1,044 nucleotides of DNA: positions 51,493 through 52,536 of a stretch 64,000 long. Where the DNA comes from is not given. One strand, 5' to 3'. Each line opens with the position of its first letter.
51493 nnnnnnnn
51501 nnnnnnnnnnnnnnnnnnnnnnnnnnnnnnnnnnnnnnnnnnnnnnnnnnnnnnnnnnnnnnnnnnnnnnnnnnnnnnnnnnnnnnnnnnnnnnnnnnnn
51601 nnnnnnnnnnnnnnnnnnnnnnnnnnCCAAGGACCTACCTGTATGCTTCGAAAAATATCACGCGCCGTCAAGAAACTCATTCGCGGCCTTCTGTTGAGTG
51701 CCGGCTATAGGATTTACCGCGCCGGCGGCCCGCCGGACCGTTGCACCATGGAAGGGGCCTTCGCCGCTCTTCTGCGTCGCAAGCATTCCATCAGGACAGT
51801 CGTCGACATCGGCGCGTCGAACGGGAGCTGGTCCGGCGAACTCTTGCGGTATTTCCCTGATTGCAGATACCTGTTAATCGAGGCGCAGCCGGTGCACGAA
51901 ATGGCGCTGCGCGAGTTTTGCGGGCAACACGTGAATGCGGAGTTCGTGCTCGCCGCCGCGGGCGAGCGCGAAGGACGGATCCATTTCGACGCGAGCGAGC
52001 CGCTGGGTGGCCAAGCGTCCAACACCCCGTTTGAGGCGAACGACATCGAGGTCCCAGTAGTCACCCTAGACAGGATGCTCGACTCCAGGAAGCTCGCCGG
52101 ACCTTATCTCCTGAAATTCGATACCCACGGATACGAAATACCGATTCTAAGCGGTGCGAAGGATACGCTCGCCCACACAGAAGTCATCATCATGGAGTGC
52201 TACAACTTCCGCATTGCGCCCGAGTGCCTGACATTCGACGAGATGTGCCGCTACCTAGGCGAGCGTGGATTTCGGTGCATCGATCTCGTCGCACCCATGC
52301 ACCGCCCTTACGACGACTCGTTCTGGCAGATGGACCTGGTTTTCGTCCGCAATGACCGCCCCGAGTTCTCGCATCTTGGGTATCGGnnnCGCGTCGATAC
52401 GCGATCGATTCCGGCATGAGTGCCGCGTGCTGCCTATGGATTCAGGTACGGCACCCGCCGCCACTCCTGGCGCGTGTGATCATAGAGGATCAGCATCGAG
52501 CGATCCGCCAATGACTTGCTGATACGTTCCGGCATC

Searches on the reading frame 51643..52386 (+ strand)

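Call 34: search_protein_families(library=ncbifam, proteins=[window:51643-52386:+], max_evalue=1e-12)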
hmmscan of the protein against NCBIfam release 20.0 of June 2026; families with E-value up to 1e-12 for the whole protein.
window:51643-52386:+ (248 aa): 1 family
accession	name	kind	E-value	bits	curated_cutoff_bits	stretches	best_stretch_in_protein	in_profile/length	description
TIGR01444.1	fkbM_fam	subfamily_domain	1.8e-22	80.4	37.7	1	52-186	1-142/143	FkbM family methyltransferase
